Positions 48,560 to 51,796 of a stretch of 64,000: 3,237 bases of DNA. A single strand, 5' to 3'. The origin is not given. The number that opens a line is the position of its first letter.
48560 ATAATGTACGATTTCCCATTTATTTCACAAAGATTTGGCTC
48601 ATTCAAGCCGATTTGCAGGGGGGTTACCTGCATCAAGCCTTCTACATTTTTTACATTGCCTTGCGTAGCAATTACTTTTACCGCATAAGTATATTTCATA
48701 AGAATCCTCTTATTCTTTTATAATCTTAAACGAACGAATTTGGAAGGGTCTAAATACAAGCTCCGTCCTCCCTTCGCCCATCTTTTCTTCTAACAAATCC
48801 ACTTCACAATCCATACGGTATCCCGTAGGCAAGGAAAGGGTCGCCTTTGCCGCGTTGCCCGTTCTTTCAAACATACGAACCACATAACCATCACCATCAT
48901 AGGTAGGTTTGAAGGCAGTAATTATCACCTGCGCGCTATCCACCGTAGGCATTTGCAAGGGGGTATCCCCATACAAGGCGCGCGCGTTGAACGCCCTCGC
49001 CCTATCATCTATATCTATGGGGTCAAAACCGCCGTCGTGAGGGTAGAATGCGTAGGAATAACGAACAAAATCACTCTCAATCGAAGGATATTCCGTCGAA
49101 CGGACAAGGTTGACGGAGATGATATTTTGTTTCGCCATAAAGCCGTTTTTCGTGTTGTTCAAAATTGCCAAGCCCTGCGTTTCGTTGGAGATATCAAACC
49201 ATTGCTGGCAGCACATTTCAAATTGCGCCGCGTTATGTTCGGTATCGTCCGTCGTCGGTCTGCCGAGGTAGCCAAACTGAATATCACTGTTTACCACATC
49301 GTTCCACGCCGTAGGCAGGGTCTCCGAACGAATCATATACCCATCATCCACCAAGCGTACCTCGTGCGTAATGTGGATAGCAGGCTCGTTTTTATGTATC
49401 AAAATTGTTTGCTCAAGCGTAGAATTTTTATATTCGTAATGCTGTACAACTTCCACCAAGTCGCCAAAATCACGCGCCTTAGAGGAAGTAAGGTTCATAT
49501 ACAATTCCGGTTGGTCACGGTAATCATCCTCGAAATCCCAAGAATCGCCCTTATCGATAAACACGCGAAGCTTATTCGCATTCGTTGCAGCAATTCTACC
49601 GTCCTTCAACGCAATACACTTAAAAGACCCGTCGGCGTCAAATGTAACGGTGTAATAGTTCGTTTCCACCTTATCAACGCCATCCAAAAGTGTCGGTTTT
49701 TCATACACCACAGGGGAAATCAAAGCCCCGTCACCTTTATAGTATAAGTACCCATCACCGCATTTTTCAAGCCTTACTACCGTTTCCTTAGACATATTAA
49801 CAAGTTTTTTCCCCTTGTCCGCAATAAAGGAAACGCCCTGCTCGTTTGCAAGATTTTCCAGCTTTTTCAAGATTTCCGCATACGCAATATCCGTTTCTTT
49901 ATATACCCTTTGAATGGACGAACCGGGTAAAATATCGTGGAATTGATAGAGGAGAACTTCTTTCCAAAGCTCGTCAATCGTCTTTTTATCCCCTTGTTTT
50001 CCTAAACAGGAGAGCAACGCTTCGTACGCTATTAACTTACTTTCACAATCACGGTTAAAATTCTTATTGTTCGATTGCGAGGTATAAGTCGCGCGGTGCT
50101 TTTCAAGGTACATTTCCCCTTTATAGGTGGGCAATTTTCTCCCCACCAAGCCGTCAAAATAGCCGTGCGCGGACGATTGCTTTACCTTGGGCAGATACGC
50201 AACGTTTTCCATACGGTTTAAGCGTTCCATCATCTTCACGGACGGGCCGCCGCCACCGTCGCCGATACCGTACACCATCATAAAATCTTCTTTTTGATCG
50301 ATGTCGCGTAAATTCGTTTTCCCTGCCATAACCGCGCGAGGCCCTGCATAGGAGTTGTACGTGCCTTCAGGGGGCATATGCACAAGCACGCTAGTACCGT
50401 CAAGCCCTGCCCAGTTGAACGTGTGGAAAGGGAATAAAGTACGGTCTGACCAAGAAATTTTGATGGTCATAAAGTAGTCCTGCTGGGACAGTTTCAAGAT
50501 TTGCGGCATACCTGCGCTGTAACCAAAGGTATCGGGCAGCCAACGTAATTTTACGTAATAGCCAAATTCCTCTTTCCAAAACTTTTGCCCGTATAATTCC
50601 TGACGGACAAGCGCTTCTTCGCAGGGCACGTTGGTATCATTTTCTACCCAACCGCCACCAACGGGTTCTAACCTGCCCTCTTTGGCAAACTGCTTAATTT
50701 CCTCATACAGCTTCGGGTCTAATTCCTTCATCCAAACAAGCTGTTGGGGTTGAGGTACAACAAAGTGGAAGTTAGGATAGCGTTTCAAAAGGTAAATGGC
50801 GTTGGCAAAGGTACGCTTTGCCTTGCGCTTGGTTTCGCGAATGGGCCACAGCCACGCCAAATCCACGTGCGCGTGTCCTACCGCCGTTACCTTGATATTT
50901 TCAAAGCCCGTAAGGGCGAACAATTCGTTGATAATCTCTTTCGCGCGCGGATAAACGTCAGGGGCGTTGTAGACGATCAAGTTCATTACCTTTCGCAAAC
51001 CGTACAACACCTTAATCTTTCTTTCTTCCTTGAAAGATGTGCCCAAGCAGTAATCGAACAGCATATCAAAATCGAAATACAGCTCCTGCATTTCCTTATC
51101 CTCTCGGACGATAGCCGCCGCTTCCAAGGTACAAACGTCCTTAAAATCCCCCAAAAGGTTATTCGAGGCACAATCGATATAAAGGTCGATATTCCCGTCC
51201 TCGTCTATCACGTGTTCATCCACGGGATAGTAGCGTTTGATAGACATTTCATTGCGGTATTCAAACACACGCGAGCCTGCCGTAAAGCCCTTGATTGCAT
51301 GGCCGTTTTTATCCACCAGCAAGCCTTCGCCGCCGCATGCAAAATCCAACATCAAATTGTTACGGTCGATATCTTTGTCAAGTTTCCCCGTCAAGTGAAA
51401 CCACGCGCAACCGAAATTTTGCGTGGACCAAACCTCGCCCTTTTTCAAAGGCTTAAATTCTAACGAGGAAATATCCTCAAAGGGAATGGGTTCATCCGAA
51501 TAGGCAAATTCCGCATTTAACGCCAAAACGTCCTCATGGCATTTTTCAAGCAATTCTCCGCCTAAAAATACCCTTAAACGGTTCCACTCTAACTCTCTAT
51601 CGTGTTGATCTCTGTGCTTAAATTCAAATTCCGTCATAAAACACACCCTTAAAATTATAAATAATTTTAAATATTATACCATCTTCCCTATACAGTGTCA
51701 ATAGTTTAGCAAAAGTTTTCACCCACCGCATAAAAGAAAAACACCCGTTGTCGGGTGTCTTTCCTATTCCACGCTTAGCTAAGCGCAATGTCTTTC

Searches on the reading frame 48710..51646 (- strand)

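Call 9: search_protein_families(library=pfam, proteins=[window:48710-51646:-])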
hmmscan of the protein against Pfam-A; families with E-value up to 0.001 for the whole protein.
window:48710-51646:- (978 aa): 5 families
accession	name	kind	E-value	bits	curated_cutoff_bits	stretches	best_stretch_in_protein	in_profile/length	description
PF01074.27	Glyco_hydro_38N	-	1.6e-80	270.8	25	1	252-502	1-257/270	Glycosyl hydrolases family 38 N-terminal domain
PF07748.19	Glyco_hydro_38C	-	1.4e-27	97.8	25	1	660-855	1-204/206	Glycosyl hydrolases family 38 C-terminal domain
PF09261.16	Alpha-mann_mid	-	2.3e-24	85.7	31.1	1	515-602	1-91/96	Alpha mannosidase middle domain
PF17677.7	Glyco_hydro38C2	-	1.3e-09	38.4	22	1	906-973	1-72/72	Glycosyl hydrolases family 38 C-terminal beta sandwich domain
PF22907.2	Ams1-like_1st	-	0.0009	19.5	27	0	49-167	14-121/145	Alpha-mannosidase, jelly roll domain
